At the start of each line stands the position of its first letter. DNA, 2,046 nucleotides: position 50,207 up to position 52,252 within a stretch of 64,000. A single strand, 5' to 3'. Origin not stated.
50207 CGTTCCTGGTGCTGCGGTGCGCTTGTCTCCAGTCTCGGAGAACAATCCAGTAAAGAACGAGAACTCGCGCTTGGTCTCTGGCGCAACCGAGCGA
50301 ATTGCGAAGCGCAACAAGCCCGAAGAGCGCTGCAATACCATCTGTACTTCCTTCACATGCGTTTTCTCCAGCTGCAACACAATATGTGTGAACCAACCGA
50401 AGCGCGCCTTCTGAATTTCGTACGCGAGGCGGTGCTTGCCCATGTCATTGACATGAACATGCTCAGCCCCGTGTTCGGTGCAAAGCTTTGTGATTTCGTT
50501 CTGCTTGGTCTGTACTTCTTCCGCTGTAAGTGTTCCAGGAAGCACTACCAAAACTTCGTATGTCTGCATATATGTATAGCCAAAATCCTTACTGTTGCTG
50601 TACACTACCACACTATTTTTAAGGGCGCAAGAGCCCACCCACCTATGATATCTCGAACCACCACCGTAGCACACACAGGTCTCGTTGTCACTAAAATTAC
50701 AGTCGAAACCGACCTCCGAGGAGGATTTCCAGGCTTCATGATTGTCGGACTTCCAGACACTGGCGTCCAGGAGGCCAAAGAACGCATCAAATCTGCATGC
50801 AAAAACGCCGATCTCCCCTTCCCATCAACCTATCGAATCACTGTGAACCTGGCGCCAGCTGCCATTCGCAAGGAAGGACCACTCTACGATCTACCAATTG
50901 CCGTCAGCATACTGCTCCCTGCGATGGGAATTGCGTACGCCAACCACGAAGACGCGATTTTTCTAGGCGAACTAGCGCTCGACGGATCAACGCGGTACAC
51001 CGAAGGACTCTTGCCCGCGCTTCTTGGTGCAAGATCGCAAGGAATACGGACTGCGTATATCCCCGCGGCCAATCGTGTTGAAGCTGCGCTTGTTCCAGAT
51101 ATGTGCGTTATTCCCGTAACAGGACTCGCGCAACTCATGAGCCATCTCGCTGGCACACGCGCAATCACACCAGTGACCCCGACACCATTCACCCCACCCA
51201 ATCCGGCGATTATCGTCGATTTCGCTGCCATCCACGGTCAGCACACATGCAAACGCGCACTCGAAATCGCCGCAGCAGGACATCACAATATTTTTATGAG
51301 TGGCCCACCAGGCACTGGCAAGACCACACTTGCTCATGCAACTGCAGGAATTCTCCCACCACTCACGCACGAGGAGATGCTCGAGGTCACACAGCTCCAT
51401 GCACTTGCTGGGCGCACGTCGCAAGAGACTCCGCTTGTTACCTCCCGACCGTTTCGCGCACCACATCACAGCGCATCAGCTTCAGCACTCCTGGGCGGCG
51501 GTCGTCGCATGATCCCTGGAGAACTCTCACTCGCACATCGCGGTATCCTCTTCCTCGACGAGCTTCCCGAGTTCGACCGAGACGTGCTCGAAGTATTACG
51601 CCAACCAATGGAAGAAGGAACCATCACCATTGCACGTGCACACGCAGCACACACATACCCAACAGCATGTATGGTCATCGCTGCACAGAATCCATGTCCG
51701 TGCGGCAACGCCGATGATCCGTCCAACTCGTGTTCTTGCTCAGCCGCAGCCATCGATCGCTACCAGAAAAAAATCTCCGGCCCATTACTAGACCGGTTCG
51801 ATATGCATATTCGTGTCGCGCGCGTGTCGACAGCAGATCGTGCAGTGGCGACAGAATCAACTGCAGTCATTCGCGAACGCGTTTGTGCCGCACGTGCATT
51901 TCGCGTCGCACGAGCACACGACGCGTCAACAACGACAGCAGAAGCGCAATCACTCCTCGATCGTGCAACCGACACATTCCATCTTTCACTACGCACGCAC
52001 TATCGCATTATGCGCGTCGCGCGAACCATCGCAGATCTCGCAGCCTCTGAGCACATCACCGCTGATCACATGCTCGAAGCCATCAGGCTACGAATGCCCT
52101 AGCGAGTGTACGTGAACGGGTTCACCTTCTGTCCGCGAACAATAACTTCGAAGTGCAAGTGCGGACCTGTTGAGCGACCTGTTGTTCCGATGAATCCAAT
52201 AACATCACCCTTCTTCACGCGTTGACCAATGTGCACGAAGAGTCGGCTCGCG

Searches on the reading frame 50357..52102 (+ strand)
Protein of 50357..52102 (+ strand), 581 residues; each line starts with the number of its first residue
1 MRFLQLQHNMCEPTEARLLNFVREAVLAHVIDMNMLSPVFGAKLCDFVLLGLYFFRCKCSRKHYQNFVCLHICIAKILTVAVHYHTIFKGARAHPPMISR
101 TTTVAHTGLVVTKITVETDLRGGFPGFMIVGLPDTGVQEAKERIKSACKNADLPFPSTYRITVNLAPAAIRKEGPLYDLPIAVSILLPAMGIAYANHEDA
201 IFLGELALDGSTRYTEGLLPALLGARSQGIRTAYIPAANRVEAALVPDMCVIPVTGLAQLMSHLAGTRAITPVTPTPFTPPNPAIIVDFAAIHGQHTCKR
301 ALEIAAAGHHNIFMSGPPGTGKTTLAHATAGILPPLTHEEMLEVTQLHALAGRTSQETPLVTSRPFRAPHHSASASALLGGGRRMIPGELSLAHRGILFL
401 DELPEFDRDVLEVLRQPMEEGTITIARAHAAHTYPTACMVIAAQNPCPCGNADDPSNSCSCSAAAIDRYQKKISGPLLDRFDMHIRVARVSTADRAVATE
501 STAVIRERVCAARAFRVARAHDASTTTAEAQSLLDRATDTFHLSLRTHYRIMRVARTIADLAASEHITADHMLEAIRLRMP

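Call 71: search_protein_families(library=pfam, proteins=[window:50357-52102:+], max_evalue=0.0001)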
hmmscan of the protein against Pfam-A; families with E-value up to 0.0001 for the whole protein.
window:50357-52102:+ (581 aa): 9 families
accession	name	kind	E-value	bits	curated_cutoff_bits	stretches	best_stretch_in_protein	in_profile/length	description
PF01078.27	Mg_chelatase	-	9.6e-89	296.7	20.3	1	288-493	1-205/207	Magnesium chelatase, subunit ChlI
PF13541.12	ChlI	-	3.2e-36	124.3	27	1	116-239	1-121/121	Subunit ChlI of Mg-chelatase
PF13335.12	Mg_chelatase_C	-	4.7e-16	59.6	26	1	500-579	2-94/94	Magnesium chelatase, subunit ChlI C-terminal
PF00493.29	MCM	-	2.1e-11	43.8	23.3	1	387-488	114-205/224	MCM P-loop domain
PF07728.20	AAA_5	-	9.1e-08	32.6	22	1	311-448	1-125/139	AAA domain (dynein-related subfamily)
PF00004.35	AAA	-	4.8e-06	27.5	21.2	1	313-485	2-127/131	ATPase family associated with various cellular activities (AAA)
PF05496.18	RuvB_N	-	9e-06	26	27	0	310-330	34-54/159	Holliday junction DNA helicase RuvB P-loop domain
PF00158.32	Sigma54_activat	-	1.2e-05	25.5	20.2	1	299-445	12-142/168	Sigma-54 interaction domain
PF05362.19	Lon_C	-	7.1e-05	22.9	21.1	0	137-249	70-182/205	Lon protease (S16) C-terminal proteolytic domain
